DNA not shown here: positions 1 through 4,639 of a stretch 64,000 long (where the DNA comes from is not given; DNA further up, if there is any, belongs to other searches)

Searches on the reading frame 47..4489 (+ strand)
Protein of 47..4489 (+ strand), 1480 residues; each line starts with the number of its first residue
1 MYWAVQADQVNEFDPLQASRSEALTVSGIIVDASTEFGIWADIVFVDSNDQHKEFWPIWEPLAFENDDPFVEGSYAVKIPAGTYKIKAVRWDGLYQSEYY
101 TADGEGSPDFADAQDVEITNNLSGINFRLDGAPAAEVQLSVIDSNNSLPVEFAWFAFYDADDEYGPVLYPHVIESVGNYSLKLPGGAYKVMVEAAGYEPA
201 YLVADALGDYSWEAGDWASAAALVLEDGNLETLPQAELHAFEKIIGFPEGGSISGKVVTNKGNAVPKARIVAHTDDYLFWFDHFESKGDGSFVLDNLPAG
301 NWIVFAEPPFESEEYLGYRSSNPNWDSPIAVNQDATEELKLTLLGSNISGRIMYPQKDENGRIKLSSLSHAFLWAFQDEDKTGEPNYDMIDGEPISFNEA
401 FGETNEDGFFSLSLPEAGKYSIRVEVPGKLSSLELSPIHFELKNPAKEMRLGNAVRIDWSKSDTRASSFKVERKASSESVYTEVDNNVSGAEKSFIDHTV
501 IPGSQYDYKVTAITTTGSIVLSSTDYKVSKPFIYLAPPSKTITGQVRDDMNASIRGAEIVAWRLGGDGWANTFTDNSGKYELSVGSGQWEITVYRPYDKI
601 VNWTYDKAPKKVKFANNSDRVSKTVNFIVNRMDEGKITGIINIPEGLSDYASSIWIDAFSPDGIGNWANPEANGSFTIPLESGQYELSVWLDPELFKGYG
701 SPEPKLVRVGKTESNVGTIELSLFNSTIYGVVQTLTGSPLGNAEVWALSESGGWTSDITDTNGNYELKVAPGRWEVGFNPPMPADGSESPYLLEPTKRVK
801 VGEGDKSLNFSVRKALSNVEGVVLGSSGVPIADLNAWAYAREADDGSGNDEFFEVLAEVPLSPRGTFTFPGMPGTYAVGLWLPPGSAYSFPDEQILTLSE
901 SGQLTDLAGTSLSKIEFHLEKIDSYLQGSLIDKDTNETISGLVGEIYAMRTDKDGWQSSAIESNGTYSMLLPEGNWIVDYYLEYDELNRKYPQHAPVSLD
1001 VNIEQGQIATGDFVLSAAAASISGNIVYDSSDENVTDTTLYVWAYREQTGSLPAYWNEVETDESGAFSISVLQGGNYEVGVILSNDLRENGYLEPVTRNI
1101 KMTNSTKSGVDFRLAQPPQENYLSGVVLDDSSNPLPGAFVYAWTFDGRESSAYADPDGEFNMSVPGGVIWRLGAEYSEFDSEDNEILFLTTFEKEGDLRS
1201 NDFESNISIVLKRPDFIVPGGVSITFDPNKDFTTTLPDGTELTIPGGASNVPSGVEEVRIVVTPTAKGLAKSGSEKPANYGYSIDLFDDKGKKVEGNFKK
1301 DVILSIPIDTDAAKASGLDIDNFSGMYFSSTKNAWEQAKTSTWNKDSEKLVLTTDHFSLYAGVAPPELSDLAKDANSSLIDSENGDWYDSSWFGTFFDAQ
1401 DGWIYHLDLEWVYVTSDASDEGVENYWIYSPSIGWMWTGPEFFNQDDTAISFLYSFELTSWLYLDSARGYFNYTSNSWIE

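Call 13: search_protein_families(library=pfam, proteins=[window:47-4489:+], max_evalue=0.001)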
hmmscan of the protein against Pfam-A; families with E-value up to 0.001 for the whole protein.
window:47-4489:+ (1480 aa): 9 families
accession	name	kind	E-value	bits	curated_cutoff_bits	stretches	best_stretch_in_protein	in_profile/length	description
PF13620.12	CarboxypepD_reg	-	1e-49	167.2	32.3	4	541-596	1-57/82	Carboxypeptidase regulatory-like domain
PF13715.12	CarbopepD_reg_2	-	4e-25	88.1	32.2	0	1123-1187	1-63/88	CarboxypepD_reg-like domain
PF17210.9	SdrD_B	-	1.2e-07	32.3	29.7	0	547-608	17-77/112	SdrD B-like domain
PF07210.18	DUF1416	-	1.5e-07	31.7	23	0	726-776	20-70/97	Protein of unknown function (DUF1416)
PF23194.1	NOMO_5th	-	2.3e-06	28.3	27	0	1057-1112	32-89/89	NOMO fifth transthyretin-like domain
PF01060.29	TTR-52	-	0.00039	21.4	24.9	0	567-603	28-62/79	Transthyretin-like family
PF17802.7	SpaA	-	0.00039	21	23.1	0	1055-1079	32-56/91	Prealbumin-like fold domain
PF14686.12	fn3_3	-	0.0005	20.2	24.4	0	667-692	28-54/75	Polysaccharide lyase family 4, domain II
PF10670.15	DUF4198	-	0.00068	20.3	34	0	398-426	179-207/209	Domain of unknown function (DUF4198)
